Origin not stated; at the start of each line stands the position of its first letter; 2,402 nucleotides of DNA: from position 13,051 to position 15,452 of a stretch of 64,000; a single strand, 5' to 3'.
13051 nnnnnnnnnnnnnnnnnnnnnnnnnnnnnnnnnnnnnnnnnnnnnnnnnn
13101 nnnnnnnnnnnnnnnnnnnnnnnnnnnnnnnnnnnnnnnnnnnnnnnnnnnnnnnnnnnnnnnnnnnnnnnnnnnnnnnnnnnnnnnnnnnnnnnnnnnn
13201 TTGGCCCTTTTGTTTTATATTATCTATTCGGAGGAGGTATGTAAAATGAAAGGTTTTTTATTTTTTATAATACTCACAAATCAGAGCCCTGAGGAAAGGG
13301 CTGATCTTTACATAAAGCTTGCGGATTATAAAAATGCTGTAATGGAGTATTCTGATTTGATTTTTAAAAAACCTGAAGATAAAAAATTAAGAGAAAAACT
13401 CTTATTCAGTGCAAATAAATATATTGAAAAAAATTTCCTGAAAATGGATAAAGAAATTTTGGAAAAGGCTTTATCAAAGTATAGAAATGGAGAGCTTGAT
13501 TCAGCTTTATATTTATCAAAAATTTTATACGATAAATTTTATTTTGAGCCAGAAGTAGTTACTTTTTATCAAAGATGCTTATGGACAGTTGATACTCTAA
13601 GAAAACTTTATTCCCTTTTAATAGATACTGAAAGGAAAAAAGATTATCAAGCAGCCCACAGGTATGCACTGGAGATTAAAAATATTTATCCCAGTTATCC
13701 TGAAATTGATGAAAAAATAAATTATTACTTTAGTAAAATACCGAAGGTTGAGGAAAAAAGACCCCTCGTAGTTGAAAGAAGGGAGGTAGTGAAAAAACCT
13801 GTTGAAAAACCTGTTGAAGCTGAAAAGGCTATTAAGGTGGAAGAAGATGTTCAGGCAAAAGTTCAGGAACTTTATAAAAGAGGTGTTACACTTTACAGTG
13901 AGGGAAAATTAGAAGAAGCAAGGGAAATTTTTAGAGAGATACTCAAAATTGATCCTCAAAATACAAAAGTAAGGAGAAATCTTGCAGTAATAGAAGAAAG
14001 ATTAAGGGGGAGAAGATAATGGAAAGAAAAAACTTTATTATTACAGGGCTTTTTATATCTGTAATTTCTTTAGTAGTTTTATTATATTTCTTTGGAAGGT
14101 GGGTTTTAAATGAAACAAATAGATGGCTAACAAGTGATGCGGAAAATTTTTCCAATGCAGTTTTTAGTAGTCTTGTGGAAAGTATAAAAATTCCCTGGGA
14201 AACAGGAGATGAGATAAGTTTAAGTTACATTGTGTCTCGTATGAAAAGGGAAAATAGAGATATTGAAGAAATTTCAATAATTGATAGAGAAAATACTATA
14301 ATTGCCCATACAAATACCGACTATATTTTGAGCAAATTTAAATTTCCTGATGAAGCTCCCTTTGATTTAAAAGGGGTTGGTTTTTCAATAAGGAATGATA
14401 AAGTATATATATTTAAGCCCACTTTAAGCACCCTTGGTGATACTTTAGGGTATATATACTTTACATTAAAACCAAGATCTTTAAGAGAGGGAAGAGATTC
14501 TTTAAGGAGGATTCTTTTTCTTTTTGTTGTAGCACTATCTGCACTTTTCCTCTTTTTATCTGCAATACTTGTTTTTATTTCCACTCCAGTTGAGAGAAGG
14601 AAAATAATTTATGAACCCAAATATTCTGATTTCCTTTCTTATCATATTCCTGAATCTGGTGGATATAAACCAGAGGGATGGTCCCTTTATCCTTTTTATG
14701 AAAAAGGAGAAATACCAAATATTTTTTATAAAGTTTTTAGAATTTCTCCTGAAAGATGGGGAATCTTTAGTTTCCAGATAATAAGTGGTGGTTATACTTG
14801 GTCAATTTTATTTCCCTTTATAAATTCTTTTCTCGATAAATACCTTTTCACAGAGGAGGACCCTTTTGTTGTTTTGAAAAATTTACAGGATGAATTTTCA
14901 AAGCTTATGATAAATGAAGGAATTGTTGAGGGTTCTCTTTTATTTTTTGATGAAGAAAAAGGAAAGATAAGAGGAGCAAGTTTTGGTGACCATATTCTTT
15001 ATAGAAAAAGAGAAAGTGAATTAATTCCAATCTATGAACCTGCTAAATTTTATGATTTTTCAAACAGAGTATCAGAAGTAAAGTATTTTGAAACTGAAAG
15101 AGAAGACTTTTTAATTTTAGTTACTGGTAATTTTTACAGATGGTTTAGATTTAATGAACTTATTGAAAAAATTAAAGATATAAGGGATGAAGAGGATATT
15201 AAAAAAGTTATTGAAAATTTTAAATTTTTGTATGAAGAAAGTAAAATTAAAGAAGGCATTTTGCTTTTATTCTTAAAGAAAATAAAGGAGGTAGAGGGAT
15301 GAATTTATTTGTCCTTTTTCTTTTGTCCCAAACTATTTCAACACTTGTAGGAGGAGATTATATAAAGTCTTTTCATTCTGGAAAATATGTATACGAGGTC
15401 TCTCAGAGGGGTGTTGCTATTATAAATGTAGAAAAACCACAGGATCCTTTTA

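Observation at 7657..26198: Complete but highly non-canonical Tad/Flp pilus locus (~18.5 kb) with embedded novel components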

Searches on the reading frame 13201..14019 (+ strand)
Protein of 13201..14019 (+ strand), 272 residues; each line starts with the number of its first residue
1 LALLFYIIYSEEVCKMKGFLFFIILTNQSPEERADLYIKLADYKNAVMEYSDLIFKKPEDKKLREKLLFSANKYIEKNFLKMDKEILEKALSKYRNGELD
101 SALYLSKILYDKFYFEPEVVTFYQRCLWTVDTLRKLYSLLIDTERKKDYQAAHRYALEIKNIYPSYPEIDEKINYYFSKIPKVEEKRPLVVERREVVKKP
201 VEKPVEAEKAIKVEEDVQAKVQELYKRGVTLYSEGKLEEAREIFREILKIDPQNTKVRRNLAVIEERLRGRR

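Call 4: search_protein_families(library=pfam, max_evalue=0.01, proteins=[window:13201-14019:+])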
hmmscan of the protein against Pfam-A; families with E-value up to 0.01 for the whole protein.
window:13201-14019:+ (272 aa): 10 families
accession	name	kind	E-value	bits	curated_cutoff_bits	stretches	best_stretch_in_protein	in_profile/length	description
PF13428.12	TPR_14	-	1.7e-09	37.8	23.5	1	222-263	2-43/44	Tetratricopeptide repeat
PF07719.23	TPR_2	-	6.1e-08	32.6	27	1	223-254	3-34/34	Tetratricopeptide repeat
PF24575.1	TPR_Slam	-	5.9e-06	27.1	35.2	1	224-264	50-90/104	Surface lipoprotein assembly modifier, N-terminal TPR repeats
PF14559.12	TPR_19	-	2.1e-05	25.2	25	1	231-263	1-33/68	Tetratricopeptide repeat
PF13181.12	TPR_8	-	2.6e-05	24.5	25.7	1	224-254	4-34/34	Tetratricopeptide repeat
PF00515.34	TPR_1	-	3.8e-05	23.8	27.8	1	223-254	3-34/34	Tetratricopeptide repeat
PF13432.12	TPR_16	-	5.3e-05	24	32.7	1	224-254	34-64/65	Tetratricopeptide repeat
PF23558.1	TPR_P4H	-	0.00015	22.3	27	0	226-267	47-88/91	Prolyl 4-hydroxylase peptide-substrate-binding domain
PF13414.12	TPR_11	-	0.00017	21.7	26.8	1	230-263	3-36/42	TPR repeat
PF13174.12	TPR_6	-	0.00023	22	26.3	1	224-253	3-32/33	Tetratricopeptide repeat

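Call 12: search_protein_families(library=ncbifam, max_evalue=0.1, proteins=[window:13246-14019:+])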
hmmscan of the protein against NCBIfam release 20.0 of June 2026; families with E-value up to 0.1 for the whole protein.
window:13246-14019:+ (257 aa): 9 families
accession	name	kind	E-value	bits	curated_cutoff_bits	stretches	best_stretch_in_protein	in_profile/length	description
TIGR02795.1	tol_pal_ybgF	equivalog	1.3e-05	25.7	90.1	0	19-80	46-107/119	tol-pal system protein YbgF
NF040959.1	MamA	equivalog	1.8e-05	24.3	200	1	197-252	130-185/204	magnetosome protein MamA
TIGR02917.1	PEP_TPR_lipo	equivalog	2.1e-05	22.6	312.2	1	208-250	297-339/899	XrtA/PEP-CTERM system TPR-repeat protein PrsT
TIGR02552.1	LcrH_SycD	equivalog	3.5e-05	23.5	104.8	1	200-248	12-60/136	SycD/LcrH family type III secretion system chaperone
NF042912.1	Amuc_1098_fam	equivalog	0.00011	20.4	750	1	195-251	143-200/805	Amuc_1098 family type IV pilus outer membrane protein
NF047507.1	TPR_BatC_Lepto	exception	0.00013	21.5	175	1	192-247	81-137/214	TPR repeat-containing protein BatC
NF002725.1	PRK02603.1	equivalog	0.00034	20.7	143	1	193-252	59-118/173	photosystem I assembly protein Ycf3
TIGR02521.1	type_IV_pilW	equivalog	0.0029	17.2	154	1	194-249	124-178/234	type IV pilus biogenesis/stability protein PilW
TIGR03302.1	OM_YfiO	subfamily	0.0055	16.2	81.4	1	198-238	25-65/239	outer membrane protein assembly factor BamD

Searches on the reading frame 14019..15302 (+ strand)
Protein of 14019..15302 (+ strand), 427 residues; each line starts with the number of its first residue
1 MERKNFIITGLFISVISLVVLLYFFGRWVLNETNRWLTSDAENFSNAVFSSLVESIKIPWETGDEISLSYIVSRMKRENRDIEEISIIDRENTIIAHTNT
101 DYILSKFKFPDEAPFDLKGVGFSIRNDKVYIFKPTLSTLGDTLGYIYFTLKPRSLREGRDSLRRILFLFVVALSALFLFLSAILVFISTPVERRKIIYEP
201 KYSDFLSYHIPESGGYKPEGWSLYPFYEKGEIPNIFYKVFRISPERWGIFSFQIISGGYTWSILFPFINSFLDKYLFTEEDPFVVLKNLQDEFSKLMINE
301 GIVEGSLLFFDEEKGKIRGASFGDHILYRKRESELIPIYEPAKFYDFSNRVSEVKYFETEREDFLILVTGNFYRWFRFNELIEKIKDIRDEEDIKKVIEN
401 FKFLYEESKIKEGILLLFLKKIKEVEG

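Call 4: search_protein_families(library=pfam, max_evalue=0.01, proteins=[window:14019-15302:+])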
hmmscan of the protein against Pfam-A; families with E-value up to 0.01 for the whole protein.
window:14019-15302:+ (427 aa): 0 families

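Call 12: search_protein_families(library=ncbifam, max_evalue=0.1, proteins=[window:14019-15302:+])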
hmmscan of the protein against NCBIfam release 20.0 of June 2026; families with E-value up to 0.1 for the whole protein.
window:14019-15302:+ (427 aa): 0 families

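Call 15: find_homologous_proteins(query=window:14019-15302:+, max_evalue=0.01)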
Query window:14019-15302:+ (427 aa): 9 proteins with E <= 0.01 among 8000 candidates.
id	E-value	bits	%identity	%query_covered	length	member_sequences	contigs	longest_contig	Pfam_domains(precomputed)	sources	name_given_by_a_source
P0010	3.2e-278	940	100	100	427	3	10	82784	-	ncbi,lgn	ncbi:MAG: hypothetical protein ABIM58_03280 [candidate division WOR-3 bacterium]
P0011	2.2e-268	908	95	100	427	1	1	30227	-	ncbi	-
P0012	2.0e-252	855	89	100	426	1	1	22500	-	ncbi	-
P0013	9.8e-211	718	73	100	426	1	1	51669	-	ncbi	ncbi:MAG: hypothetical protein ABDH37_05705 [Candidatus Hydrothermales bacterium]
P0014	1.4e-206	704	71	100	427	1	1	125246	-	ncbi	ncbi:MAG: hypothetical protein ABDH49_06195 [Candidatus Hydrothermales bacterium]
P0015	3.2e-202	690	70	100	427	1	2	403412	-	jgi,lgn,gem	-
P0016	2.4e-198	677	68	100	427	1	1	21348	-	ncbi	-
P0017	4.9e-192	657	66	100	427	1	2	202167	-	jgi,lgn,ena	-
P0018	1.5e-178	612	62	100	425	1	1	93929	-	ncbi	-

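Call 31: predict_structure(alignment_id=A1)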
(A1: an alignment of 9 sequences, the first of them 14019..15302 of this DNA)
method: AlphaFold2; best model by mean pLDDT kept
length: 427 residues; sequences in the alignment: 9
mean_pLDDT: 62.9   pTM: 0.50
mean pLDDT of the five models: 62.9, 61.0, 49.2, 39.5, 34.1
residues with pLDDT >= 90: 40; 70-90: 163; 50-70: 68; < 50: 156
segments of 3 or more residues with pLDDT < 50: 36-160, 189-215, 425-427
pLDDT, mean of each block of 10 residues (from residue 1): 64 74 68 51 40 29 38 41 37 36 34 33 38 35 32 43 60 67 57 30 28 57 85 79 84 74 71 69 90 84 90 90 90 85 86 89 86 68 84 88 77 85 57
secondary structure, 60 per line:
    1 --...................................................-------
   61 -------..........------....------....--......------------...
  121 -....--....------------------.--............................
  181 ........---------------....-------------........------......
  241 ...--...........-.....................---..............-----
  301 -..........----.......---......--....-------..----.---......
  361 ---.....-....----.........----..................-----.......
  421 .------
elements in order: H3-53 H68-77 E84-87 E94-97 H100-105 E122-125 E128-131 H153-188 H204-207 E221-228 E235-243 E246-256 H258-278 H282-295 E302-311 E316-322 E326-331 E334-337 E355-360 E364-368 H370-373 H378-386 H391-408 E414-421

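Call 36: fold_search(model_id=the predicted structure, library=pdb)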
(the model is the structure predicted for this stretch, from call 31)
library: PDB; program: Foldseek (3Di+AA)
matches with E <= 10: 552; with E <= 0.001: 142
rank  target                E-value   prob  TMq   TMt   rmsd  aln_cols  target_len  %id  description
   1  6ihu                  3.2e-09  1.00  0.38  0.68   4.1       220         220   12  Crystal structure of bacterial serine phosphatase bearing R161A mutation (released 2019-08-07)
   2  3w40_A                6.3e-09  1.00  0.38  0.76   3.4       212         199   12  Crystal structure of RsbX in complex with magnesium in space group P1 (released 2014-01-22)
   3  2iq1                  9.9e-09  1.00  0.35  0.54   5.1       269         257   10  Crystal structure of human PPM1K (released 2006-11-07)
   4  6ihv                  1.2e-08  1.00  0.39  0.69   4.1       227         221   12  Crystal structure of bacterial serine phosphatase bearing R161E mutation (released 2019-08-07)
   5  5mqh                  2.6e-08  1.00  0.37  0.62   5.2       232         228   11  Structure of the Phosphatase Domain of the Cell Fate Determinant SpoIIE from Bacillus subtilis in a crystal form without (released 2017-05-31)
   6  3kdj_B                2.9e-08  1.00  0.34  0.50   5.7       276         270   10  Complex structure of (+)-ABA-bound PYL1 and ABI1 (released 2009-11-10)
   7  2j82                  3.5e-08  1.00  0.35  0.60   4.8       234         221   11  Structural analysis of the PP2C Family Phosphatase tPphA from Thermosynechococcus elongatus (released 2007-11-06)
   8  3pu9_A                4.1e-08  1.00  0.40  0.68   4.4       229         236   12  Crystal structure of serine/threonine phosphatase Sphaerobacter thermophilus DSM 20745 (released 2010-12-22)
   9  5f1m                  4.9e-08  1.00  0.38  0.61   4.7       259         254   11  Crystal structure of Serine/threonine phosphatase Stp1 from Staphylococcus aureus (released 2016-08-24)
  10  2y09                  5.8e-08  1.00  0.33  0.54   5.2       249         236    9  The cyanobacterial PP2C-like phosphatase tPphA requires three metals in the catalytic center for efficient catalysis (released 2011-02-09)
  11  6ak7                  6.1e-08  1.00  0.35  0.54   5.0       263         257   10  Crystal structure of PPM1K-N94K (released 2019-09-11)
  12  6ihl                  6.9e-08  1.00  0.38  0.62   3.9       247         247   12  Crystal structure of bacterial serine phosphatase (released 2019-08-07)
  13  6ihw                  7.3e-08  1.00  0.37  0.60   4.2       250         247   12  Crystal structure of bacterial serine phosphatase bearing R161K mutation (released 2019-08-07)
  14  4lga_B                7.7e-08  1.00  0.30  0.39   7.8       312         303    9  ABA-mimicking ligand N-(2-OXO-1-PROPYL-1,2,3,4-TETRAHYDROQUINOLIN-6-YL)-1-PHENYLMETHANESULFONAMIDE in complex with ABA (released 2013-08-14)
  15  3es2_A                8.2e-08  1.00  0.36  0.63   4.0       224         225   14  Structure of the C-terminal phosphatase domain of P. aeruginonsa RssB (released 2009-10-20)
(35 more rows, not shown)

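Call 37: search_solved_structures(query=A1, max_evalue=10, show_alignments=3)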
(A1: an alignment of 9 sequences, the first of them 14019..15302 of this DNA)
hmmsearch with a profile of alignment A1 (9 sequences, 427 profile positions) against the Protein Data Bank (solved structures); distinct sequences matched with E-value up to 10: 0.

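Call 51: find_related_loci(query=A4, collection=metagenome_contigs, flank=10000)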
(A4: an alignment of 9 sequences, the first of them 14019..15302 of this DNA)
Query A4 (427 aa) in metagenome_contigs; peptide patterns used: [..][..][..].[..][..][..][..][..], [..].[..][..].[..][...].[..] (x = any residue, [..] = any of these).
524 stretches matched a pattern; 3 encode a relative of the query (tblastn E <= 1e-3); 3 distinct loci.
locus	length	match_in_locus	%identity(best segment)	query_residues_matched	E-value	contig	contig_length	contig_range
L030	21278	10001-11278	70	1-426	0e+0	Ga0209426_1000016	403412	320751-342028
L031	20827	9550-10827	68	1-426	0e+0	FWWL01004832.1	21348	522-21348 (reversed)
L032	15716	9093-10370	66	1-426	0e+0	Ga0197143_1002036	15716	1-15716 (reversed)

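Call 82: search_protein_families(library=pfam, alignment_id=A4, max_evalue=10)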
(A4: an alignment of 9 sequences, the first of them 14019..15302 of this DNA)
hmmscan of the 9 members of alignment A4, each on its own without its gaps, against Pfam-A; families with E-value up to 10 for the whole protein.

A. member 1, window:14019-15302:+ (427 aa): 4 families
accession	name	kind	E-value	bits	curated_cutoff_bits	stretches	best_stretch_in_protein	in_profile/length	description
PF02743.24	dCache_1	-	0.026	14.5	45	1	69-155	57-155/240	Cache domain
PF09984.15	sCache_4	-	0.14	12.4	22.1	1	62-115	32-86/145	Single cache domain 4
PF23846.1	Cache_WalK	-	0.15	13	27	1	71-101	5-33/92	WalK sensor protein kinase Chache domain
PF07690.21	MFS_1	-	1.5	8.1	33.4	1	165-275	152-232/347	Major Facilitator Superfamily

B. families by the number of members that match (of 9 scanned): 16 families
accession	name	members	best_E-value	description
PF23846.1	Cache_WalK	6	0.033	WalK sensor protein kinase Chache domain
PF07690.21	MFS_1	6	0.6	Major Facilitator Superfamily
PF09984.15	sCache_4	3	0.00069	Single cache domain 4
PF02743.24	dCache_1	3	0.0014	Cache domain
PF15183.11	MRAP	3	0.18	Melanocortin-2 receptor accessory protein family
PF17203.10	sCache_3_2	2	0.24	Single cache domain 3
PF19592.4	DUF6097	2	0.37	Family of unknown function (DUF6097)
PF07264.17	EI24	2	0.52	Sulfate transporter CysZ/Etoposide-induced protein 2.4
PF00902.23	TatC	1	0.023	Sec-independent protein translocase protein (TatC)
PF11807.13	UstYa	1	0.047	Mycotoxin biosynthesis protein UstYa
PF14093.11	DUF4271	1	0.047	Domain of unknown function (DUF4271)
PF06249.18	EutQ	1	0.062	Ethanolamine utilisation protein EutQ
PF22830.1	CATSPERB_head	1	0.3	CATSPERB head domain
PF18920.5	DUF5671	1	0.53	Domain of unknown function (DUF5671)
PF07219.19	HemY_N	1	4.2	HemY protein N-terminus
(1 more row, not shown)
